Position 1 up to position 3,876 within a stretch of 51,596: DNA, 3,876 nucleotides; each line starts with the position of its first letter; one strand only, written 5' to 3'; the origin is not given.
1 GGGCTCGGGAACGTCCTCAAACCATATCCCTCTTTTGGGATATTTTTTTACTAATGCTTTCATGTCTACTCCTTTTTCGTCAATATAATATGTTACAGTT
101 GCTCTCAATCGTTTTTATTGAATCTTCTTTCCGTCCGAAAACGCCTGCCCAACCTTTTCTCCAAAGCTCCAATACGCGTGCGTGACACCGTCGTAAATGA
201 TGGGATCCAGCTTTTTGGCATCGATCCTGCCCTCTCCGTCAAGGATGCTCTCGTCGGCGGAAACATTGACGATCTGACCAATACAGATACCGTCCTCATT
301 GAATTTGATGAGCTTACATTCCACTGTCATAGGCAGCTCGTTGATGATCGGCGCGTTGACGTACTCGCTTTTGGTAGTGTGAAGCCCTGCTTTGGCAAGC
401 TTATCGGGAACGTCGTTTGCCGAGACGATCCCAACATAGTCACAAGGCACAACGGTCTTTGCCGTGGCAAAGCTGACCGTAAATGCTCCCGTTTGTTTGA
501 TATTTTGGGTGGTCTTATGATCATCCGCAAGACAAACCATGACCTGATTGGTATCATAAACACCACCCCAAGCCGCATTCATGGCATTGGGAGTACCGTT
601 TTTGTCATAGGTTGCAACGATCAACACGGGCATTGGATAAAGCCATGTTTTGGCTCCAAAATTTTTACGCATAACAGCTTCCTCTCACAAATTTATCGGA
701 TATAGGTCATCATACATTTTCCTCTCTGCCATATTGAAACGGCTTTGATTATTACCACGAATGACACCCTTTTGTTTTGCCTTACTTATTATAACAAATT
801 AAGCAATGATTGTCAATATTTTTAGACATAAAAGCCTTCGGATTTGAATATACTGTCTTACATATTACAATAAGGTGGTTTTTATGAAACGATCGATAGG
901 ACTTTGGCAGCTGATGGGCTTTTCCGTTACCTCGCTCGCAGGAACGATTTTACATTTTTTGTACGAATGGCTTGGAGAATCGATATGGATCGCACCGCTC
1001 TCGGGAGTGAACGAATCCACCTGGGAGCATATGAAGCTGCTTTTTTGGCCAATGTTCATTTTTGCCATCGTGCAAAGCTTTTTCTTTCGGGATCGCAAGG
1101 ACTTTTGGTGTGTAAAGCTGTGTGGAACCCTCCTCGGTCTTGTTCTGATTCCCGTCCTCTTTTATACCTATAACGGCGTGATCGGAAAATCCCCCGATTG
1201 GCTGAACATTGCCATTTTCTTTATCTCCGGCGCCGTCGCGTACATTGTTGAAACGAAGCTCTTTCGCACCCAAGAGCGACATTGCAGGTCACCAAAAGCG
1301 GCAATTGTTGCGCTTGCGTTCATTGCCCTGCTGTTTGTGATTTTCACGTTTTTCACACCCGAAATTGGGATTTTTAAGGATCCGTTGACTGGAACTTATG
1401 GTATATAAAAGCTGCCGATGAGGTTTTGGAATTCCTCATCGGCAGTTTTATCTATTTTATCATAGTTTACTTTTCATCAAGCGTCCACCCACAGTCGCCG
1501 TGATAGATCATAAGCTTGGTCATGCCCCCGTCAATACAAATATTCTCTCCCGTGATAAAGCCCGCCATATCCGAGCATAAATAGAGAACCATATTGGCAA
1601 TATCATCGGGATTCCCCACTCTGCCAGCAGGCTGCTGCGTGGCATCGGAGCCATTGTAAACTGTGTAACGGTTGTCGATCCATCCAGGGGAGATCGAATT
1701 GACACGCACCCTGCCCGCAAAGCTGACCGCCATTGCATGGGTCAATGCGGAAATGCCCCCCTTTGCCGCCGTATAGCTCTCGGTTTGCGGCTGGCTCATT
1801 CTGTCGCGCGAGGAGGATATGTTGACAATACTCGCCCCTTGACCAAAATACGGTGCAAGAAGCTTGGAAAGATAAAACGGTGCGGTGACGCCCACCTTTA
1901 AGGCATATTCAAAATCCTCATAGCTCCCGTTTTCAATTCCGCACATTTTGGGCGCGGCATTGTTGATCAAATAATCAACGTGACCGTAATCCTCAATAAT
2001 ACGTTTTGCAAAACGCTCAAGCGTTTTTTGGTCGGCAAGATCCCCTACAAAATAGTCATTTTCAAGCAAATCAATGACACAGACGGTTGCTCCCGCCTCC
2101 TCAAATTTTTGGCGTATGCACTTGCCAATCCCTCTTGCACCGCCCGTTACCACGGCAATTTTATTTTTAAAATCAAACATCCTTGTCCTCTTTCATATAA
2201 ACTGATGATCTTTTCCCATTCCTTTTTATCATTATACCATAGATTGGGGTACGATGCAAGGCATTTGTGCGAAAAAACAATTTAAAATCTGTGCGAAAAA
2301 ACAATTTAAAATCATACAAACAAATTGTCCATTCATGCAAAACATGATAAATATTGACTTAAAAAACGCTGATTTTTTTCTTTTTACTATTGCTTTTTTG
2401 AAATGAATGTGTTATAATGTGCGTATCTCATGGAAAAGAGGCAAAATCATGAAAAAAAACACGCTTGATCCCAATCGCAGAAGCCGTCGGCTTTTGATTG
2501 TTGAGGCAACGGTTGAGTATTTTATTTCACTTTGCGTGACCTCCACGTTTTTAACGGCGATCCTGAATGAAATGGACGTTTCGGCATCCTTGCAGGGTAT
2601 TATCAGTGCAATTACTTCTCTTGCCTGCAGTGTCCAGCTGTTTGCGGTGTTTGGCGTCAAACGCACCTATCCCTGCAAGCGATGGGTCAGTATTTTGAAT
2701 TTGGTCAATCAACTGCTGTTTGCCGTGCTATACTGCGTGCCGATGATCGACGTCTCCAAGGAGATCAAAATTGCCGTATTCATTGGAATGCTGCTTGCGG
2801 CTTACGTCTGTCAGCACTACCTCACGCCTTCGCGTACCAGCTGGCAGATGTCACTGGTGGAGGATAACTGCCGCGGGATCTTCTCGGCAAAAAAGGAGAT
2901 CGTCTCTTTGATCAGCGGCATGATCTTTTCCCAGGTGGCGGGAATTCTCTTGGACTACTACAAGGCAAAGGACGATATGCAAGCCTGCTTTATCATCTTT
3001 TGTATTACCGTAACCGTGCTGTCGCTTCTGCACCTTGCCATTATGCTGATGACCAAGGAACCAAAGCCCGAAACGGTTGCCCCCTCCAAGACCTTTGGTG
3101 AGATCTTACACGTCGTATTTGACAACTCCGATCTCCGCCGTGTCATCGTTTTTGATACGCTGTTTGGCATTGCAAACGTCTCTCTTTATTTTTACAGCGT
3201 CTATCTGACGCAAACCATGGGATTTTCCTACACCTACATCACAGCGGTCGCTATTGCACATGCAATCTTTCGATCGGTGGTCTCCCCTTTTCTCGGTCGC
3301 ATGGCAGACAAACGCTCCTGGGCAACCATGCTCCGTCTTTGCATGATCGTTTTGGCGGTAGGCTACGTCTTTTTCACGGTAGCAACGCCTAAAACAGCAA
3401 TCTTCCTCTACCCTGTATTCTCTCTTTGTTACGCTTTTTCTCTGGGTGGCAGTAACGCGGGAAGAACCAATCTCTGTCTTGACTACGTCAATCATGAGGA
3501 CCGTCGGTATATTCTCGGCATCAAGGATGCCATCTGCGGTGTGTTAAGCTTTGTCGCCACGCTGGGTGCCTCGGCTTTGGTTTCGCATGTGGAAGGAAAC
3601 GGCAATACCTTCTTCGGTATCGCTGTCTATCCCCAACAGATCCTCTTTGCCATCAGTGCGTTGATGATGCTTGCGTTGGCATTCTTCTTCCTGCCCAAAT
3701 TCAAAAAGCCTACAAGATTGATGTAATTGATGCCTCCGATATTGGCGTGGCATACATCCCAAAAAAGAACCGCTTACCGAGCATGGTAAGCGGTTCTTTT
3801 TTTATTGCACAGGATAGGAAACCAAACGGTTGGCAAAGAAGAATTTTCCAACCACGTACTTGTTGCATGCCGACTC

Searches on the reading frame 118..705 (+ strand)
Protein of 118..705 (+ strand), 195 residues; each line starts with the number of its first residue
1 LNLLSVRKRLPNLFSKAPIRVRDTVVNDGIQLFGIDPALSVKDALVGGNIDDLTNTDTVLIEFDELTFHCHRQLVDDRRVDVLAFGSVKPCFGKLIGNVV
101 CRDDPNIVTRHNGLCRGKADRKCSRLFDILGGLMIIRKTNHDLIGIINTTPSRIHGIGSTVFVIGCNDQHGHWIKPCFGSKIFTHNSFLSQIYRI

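Call 71: search_protein_families(library=pfam, proteins=[window:118-705:+], max_evalue=1)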
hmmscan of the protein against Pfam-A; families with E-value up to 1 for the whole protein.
window:118-705:+ (195 aa): 1 family
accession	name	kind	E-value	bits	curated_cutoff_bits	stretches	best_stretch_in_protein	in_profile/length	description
PF08131.16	Defensin_3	-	0.61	10.8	18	1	111-127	9-25/39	Defensin-like peptide family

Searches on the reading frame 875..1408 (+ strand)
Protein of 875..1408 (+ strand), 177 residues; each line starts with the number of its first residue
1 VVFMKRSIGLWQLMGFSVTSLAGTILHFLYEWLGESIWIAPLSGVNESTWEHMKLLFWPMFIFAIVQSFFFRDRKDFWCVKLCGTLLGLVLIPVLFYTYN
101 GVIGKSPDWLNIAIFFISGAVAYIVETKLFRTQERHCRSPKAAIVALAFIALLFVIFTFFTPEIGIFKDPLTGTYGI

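Call 71: search_protein_families(library=pfam, proteins=[window:875-1408:+], max_evalue=1)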
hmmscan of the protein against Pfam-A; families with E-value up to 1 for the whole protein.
window:875-1408:+ (177 aa): 4 families
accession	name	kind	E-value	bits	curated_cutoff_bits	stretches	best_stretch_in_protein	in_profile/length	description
PF20122.4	DUF6512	-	1.1e-28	100.9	26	1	10-177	11-181/181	Family of unknown function (DUF6512)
PF01284.28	MARVEL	-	0.27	11.7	32.8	1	110-160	78-135/135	Membrane-associating domain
PF09858.14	DUF2085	-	0.42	11.5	25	1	67-120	7-58/90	Predicted membrane protein (DUF2085)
PF13515.12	FUSC_2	-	0.87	10.2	25.6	0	52-128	10-80/126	Fusaric acid resistance protein-like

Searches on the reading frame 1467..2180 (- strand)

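Call 60: search_protein_families(library=pfam, proteins=[window:1467-2180:-], max_evalue=0.001)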
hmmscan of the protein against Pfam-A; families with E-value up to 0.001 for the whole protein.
window:1467-2180:- (237 aa): 3 families
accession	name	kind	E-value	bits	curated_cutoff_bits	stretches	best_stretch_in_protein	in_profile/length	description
PF13561.12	adh_short_C2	-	1.1e-46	159.7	27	1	15-221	3-236/236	Enoyl-(Acyl carrier protein) reductase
PF00106.31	adh_short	-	8.4e-33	113.9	26.6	1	7-172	1-186/195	short chain dehydrogenase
PF23441.1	SDR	-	7e-06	26.1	27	1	48-220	70-255/258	SDR-like rossmann domain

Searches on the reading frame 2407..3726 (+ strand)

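Call 23: search_protein_families(library=pfam, proteins=[window:2407-3726:+], max_evalue=0.001)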
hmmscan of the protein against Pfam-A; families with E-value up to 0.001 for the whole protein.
window:2407-3726:+ (439 aa): 2 families
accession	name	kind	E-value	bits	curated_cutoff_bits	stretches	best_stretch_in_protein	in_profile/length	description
PF07690.21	MFS_1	-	1.7e-22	80.3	33.4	2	44-374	14-336/347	Major Facilitator Superfamily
PF13347.12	MFS_2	-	5.3e-07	29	27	1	103-429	80-414/427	MFS/sugar transport protein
